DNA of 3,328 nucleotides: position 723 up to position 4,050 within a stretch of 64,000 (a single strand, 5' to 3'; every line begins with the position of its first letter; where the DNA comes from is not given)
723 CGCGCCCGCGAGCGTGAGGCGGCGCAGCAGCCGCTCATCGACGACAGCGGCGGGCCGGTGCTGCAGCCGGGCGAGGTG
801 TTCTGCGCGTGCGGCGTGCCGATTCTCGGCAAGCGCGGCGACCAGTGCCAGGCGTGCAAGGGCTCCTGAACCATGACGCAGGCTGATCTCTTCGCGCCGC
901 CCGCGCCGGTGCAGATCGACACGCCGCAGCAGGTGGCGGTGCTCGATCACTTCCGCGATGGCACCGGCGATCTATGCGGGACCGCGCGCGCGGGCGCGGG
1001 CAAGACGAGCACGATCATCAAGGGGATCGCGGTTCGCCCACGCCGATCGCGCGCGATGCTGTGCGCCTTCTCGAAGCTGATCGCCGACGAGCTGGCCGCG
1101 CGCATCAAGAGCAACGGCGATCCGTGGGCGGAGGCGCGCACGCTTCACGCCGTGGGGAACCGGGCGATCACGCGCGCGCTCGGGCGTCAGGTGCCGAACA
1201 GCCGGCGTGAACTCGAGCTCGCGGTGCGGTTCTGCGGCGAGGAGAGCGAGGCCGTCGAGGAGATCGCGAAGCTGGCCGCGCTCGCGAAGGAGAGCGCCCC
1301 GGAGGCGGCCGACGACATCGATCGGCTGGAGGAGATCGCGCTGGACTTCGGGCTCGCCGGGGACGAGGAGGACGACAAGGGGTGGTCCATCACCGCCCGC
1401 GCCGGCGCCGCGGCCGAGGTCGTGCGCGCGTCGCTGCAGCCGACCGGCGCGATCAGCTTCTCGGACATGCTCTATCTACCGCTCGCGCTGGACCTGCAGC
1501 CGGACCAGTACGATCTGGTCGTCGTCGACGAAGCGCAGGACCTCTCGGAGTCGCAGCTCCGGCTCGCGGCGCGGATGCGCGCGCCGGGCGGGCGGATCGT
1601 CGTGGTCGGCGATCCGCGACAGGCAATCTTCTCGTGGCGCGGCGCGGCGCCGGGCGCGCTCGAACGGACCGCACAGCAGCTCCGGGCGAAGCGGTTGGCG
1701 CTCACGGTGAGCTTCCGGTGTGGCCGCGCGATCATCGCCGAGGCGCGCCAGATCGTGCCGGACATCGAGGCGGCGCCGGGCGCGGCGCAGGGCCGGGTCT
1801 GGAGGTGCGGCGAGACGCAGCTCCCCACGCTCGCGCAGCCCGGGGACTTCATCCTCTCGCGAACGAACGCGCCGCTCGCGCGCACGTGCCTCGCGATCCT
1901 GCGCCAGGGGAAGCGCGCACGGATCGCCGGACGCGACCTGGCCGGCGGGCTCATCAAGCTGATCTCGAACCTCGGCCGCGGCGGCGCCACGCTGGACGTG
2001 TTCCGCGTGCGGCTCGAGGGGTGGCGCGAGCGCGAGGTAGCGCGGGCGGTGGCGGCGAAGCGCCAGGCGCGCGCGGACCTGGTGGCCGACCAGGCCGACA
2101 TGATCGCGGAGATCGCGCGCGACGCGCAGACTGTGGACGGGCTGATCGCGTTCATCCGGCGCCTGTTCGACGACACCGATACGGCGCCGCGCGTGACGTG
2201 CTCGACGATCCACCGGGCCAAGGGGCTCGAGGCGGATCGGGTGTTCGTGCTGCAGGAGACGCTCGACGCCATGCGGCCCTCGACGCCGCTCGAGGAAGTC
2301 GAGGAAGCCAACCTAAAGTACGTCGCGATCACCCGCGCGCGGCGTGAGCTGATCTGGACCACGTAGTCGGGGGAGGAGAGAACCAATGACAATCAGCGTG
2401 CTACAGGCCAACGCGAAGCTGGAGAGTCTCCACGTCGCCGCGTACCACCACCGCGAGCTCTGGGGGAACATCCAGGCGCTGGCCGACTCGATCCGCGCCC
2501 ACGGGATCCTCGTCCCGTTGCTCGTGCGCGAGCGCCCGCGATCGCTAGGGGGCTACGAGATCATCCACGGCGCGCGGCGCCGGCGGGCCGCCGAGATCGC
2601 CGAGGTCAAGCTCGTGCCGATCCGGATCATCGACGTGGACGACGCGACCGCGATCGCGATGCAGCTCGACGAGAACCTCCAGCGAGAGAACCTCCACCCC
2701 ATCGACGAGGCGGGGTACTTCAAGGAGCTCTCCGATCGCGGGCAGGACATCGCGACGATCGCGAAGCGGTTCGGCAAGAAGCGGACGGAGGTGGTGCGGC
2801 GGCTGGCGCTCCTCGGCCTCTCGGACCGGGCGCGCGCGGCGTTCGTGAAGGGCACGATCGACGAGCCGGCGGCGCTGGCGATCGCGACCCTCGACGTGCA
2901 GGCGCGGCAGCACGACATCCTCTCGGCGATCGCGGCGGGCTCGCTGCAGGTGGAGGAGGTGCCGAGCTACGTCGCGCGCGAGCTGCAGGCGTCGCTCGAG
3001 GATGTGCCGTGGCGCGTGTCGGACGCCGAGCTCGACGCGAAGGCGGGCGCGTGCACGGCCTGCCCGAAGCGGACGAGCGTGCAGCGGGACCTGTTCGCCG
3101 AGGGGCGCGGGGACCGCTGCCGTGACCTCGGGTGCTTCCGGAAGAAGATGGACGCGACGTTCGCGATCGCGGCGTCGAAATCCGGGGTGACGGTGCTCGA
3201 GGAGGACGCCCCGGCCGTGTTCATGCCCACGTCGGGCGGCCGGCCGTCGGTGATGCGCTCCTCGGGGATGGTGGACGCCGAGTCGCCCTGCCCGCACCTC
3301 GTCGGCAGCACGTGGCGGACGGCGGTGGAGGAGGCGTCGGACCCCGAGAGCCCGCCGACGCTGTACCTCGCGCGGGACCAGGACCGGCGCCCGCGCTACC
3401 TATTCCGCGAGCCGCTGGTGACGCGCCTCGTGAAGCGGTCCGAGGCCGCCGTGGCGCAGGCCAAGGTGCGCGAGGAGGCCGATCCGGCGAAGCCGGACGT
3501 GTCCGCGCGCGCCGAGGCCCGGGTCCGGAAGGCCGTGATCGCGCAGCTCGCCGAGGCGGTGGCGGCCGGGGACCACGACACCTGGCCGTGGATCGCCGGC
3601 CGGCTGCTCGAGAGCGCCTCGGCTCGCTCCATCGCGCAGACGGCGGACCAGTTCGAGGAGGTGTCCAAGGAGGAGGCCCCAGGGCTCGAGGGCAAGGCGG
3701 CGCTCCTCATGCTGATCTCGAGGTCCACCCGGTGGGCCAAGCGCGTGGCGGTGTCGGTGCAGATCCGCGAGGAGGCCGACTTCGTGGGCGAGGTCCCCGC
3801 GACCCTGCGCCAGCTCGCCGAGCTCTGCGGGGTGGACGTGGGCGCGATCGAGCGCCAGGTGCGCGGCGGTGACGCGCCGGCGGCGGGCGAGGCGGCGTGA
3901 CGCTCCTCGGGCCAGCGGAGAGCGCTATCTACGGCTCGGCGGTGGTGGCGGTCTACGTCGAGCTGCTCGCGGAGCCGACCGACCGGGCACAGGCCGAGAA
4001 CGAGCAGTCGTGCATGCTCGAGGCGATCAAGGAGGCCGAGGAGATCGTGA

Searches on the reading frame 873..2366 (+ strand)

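Call 31: search_protein_families(library=pfam, proteins=[window:873-2366:+], max_evalue=0.001)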
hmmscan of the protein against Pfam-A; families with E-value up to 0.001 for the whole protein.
window:873-2366:+ (497 aa): 8 families
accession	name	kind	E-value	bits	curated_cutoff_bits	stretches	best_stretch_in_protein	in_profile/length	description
PF00580.27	UvrD-helicase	-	4.5e-19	69.6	23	1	35-268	17-268/271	UvrD/REP helicase N-terminal domain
PF13361.12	UvrD_C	-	9.6e-13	48.7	25.6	1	434-495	280-345/350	UvrD-like helicase C-terminal domain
PF13245.12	AAA_19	-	3.6e-11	43.8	25.1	1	37-253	17-131/134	AAA domain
PF13538.12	UvrD_C_2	-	9.7e-10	38.6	27.4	1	441-494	2-50/52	UvrD-like helicase C-terminal domain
PF13604.12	AAA_30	-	1.5e-08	35.1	27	1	175-283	53-156/191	AAA domain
PF01443.25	Viral_helicase1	-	3.9e-07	30.6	21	0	438-494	178-225/228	Viral superfamily 1 RNA helicase core domain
PF13086.12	AAA_11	-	1.6e-05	25.3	27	1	41-250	27-249/257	AAA domain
PF09848.15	SLFN-g3_helicase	-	0.00012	21.9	24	1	208-285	75-163/354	Schlafen group 3, DNA/RNA helicase domain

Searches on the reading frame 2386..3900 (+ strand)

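Call 31: search_protein_families(library=pfam, proteins=[window:2386-3900:+], max_evalue=0.001)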
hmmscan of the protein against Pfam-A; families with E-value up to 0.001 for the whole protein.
window:2386-3900:+ (504 aa): 2 families
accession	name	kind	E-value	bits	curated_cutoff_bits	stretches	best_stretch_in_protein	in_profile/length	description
PF02195.25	ParB_N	-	8.6e-16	58.2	26.3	1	28-99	26-95/95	ParB N-terminal domain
PF17762.8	HTH_ParB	-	2.1e-11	44.3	22.6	1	101-198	1-99/102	ParB HTH domain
